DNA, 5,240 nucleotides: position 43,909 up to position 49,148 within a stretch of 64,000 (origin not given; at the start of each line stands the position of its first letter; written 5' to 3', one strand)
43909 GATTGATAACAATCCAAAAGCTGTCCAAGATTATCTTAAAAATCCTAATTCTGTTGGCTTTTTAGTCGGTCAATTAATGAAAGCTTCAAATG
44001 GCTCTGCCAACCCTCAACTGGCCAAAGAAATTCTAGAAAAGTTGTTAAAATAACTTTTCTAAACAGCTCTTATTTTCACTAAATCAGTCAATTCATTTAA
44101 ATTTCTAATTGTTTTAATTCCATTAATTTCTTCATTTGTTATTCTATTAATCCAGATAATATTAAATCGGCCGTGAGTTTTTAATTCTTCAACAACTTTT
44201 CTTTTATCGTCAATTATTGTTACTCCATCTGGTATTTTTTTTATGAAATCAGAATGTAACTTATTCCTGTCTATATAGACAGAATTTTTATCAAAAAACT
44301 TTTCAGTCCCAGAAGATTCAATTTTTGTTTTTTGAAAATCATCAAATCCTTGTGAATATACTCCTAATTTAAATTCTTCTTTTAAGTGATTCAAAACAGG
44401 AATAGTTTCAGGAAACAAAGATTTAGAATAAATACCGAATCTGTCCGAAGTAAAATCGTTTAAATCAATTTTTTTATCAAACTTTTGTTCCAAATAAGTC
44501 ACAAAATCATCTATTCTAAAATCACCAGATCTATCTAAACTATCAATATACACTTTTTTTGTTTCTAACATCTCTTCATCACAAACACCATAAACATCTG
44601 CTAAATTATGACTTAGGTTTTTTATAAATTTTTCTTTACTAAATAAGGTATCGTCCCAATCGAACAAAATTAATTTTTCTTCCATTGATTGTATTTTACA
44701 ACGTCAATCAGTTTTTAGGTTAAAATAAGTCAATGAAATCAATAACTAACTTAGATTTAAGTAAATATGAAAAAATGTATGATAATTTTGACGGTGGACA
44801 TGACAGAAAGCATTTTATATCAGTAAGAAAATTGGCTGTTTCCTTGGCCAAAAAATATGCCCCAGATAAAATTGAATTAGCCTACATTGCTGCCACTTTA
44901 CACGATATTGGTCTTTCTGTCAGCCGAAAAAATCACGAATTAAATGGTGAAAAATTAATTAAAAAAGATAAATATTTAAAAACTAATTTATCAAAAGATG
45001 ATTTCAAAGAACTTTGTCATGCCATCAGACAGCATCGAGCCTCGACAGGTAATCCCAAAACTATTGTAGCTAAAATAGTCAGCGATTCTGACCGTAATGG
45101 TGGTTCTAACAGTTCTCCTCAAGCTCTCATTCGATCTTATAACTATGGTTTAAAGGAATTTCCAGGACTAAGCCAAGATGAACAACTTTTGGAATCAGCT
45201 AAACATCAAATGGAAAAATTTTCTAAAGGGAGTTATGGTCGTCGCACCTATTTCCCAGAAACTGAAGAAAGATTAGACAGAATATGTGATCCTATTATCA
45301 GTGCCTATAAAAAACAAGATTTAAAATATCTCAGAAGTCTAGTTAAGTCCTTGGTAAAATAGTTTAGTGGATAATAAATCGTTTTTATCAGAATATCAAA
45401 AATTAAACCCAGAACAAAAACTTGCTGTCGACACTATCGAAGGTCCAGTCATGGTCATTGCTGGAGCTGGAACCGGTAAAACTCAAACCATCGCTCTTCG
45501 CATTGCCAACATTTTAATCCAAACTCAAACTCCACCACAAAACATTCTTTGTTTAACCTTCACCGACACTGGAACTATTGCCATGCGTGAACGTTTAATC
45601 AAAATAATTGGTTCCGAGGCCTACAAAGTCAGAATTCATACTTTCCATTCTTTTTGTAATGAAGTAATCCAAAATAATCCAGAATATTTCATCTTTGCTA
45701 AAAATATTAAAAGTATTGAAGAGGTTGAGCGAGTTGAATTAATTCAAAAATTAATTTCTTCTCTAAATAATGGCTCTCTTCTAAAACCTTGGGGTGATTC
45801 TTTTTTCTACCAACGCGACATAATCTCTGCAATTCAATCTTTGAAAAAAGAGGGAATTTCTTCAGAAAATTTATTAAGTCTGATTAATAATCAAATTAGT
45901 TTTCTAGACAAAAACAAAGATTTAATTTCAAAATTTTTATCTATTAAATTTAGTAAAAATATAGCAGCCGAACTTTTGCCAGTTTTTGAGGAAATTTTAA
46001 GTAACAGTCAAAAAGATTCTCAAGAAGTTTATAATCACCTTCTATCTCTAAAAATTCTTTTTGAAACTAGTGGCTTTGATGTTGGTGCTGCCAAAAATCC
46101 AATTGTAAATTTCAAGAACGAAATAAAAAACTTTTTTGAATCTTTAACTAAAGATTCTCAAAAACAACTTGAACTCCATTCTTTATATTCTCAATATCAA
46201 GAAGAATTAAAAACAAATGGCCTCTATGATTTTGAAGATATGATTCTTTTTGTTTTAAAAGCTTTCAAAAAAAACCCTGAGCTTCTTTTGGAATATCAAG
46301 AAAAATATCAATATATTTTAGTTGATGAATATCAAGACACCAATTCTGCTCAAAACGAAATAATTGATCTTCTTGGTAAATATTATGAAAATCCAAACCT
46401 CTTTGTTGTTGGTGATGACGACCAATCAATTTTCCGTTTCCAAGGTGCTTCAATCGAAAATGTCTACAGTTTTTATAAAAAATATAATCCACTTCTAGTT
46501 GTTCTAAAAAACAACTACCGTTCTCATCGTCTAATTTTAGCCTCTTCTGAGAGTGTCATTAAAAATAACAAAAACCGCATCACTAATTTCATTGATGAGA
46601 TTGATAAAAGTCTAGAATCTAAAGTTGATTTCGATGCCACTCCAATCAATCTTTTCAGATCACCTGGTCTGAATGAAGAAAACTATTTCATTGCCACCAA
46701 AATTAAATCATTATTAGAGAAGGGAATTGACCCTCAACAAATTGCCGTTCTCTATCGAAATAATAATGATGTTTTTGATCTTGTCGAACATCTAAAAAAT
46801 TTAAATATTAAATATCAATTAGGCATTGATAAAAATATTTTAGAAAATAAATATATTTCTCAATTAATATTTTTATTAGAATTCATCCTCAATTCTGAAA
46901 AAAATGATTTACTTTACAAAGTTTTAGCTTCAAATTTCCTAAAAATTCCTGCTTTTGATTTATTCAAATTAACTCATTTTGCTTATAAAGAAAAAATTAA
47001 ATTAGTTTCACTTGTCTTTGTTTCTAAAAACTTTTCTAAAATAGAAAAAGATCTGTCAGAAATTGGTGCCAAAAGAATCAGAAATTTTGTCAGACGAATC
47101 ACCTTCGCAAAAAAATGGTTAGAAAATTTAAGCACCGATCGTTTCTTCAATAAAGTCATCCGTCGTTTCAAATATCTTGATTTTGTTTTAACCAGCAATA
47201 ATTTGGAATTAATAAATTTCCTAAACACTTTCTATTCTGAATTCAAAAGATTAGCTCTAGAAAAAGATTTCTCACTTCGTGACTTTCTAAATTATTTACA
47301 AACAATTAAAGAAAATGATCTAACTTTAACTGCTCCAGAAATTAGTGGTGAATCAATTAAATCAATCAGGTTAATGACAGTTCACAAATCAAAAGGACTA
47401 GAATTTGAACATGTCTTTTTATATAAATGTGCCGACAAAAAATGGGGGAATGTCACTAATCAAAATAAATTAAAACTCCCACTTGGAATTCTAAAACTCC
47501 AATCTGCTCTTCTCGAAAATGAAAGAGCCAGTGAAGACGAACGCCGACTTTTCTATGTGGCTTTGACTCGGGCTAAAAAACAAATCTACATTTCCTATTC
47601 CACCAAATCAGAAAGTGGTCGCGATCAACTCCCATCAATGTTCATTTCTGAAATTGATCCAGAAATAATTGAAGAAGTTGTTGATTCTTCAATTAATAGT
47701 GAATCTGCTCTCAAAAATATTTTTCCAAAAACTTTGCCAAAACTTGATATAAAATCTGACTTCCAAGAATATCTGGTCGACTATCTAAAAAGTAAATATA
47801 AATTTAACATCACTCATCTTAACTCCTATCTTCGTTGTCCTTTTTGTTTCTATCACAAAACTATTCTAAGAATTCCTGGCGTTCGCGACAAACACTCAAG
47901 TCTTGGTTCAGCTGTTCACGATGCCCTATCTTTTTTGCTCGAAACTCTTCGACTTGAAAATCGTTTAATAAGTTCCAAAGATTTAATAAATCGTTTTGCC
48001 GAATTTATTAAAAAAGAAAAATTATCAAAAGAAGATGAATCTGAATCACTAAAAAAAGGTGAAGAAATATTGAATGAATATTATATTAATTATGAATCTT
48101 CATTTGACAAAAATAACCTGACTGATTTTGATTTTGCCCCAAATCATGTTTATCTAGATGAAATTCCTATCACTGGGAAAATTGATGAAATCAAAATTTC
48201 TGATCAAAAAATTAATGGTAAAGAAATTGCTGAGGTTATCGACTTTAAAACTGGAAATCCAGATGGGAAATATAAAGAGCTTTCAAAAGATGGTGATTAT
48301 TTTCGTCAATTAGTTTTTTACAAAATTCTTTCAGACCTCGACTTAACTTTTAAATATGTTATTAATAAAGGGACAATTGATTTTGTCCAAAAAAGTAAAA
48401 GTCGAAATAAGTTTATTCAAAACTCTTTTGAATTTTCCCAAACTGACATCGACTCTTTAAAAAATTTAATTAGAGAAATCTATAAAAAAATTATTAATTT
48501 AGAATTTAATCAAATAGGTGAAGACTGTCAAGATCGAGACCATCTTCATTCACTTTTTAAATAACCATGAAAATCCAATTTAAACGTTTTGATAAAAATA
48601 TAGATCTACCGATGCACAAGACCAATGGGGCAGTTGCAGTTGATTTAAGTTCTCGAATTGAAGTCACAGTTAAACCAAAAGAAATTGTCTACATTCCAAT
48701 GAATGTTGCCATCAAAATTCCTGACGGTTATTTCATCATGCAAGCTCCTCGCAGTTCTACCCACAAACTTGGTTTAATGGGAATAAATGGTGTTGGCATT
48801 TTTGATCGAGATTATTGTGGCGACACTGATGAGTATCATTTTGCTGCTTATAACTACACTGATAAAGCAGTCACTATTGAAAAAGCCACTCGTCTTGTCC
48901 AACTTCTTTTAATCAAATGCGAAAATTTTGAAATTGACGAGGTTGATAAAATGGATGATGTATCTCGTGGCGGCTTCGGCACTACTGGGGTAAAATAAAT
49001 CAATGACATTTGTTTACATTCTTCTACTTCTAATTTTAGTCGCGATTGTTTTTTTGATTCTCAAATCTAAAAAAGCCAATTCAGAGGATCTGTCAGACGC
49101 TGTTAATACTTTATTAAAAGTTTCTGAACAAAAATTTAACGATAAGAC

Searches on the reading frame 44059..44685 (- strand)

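Call 46: search_protein_families(library=pfam, proteins=[window:44059-44685:-], max_evalue=0.001)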
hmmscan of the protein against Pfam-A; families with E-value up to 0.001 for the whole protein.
window:44059-44685:- (208 aa): 2 families
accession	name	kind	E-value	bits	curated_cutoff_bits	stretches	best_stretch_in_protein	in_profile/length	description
PF00702.32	Hydrolase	-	3.7e-06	27.9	26.4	1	4-140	2-150/191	haloacid dehalogenase-like hydrolase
PF13419.12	HAD_2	-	2.4e-05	24.9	23.8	1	6-138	1-129/178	Haloacid dehalogenase-like hydrolase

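Call 79: search_protein_families(library=ncbifam, proteins=[window:44059-44685:-], max_evalue=0.0001)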
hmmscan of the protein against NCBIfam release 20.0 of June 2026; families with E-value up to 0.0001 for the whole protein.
window:44059-44685:- (208 aa): 3 families
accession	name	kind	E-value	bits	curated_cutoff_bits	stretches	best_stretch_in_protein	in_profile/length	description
TIGR02253.1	CTE7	subfamily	8.1e-09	35.6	169.75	1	4-133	3-139/221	TIGR02253 family HAD-type hydrolase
TIGR02254.1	YjjG_YfnB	equivalog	2.8e-08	33.5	159.9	1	5-133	3-141/223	YjjG family noncanonical pyrimidine nucleotidase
NF006976.0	PRK09449.1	equivalog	4.7e-08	32.8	183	1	4-133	4-139/225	pyrimidine 5'-nucleotidase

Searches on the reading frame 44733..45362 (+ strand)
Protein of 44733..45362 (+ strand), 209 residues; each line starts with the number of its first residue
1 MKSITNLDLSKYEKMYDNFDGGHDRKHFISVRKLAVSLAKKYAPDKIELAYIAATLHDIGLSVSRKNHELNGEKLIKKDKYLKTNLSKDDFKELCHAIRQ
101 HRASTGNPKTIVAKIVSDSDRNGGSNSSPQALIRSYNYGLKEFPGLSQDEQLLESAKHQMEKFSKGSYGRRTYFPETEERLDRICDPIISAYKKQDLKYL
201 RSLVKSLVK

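Call 46: search_protein_families(library=pfam, proteins=[window:44733-45362:+], max_evalue=0.001)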
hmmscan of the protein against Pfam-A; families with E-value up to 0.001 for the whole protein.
window:44733-45362:+ (209 aa): 1 family
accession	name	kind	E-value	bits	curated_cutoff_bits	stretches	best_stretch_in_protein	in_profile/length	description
PF01966.28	HD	-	3.8e-12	46.9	22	1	26-121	3-112/116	HD domain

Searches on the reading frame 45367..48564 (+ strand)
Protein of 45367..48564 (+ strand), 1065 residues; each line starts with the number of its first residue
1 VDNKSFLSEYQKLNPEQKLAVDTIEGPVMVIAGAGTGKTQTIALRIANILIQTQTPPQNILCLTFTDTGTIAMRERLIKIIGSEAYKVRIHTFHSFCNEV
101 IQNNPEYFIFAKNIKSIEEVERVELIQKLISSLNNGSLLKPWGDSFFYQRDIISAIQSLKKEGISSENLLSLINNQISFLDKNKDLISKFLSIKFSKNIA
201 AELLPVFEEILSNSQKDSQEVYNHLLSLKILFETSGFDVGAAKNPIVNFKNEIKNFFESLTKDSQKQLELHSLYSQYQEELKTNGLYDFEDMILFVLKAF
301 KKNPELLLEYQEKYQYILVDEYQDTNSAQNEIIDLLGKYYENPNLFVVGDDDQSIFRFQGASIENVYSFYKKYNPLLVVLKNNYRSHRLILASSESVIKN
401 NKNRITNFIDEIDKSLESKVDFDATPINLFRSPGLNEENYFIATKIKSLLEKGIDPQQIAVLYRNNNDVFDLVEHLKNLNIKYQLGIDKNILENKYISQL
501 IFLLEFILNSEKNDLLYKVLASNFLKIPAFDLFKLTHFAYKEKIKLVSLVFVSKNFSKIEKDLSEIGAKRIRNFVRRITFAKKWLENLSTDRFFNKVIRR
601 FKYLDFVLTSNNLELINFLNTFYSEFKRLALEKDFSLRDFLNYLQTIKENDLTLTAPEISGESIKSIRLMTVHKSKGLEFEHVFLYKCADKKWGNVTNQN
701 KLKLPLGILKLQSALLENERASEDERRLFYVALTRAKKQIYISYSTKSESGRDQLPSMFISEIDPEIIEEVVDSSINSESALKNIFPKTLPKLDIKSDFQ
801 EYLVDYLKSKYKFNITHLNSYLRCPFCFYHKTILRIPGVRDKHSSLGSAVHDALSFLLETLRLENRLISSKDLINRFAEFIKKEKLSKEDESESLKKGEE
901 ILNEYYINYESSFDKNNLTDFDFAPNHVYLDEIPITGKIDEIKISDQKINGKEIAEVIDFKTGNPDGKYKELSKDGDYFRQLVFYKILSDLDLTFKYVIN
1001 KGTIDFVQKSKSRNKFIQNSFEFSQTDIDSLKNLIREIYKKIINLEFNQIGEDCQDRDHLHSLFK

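Call 46: search_protein_families(library=pfam, proteins=[window:45367-48564:+], max_evalue=0.001)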
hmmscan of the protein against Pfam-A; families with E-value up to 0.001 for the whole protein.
window:45367-48564:+ (1065 aa): 7 families
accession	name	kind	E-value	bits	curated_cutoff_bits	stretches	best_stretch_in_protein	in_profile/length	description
PF00580.27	UvrD-helicase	-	5.7e-68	230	23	1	13-373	1-270/271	UvrD/REP helicase N-terminal domain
PF13361.12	UvrD_C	-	1.2e-41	143.8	25.6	1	378-746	1-349/350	UvrD-like helicase C-terminal domain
PF13245.12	AAA_19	-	4e-17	63.1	25.1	1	17-358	1-133/134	AAA domain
PF12705.13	PDDEXK_1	-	9.5e-16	58.9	22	1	813-1052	2-234/247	PD-(D/E)XK nuclease superfamily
PF13538.12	UvrD_C_2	-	3e-11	43.4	27.4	2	667-685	2-20/52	UvrD-like helicase C-terminal domain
PF01443.25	Viral_helicase1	-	1.1e-06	29.1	21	0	721-742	205-226/228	Viral superfamily 1 RNA helicase core domain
PF11181.13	YflT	-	0.00045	21.1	26.2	0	318-360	2-44/99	Heat induced stress protein YflT domain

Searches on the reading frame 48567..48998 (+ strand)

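Call 46: search_protein_families(library=pfam, proteins=[window:48567-48998:+], max_evalue=0.001)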
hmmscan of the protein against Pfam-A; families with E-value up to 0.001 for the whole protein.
window:48567-48998:+ (143 aa): 2 families
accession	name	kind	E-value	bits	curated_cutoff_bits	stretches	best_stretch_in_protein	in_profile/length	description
PF00692.24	dUTPase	-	3.1e-21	75.9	22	1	11-140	2-128/129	dUTPase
PF22769.1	DCD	-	0.00012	22.6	27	1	27-116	65-151/153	dCTP deaminase-like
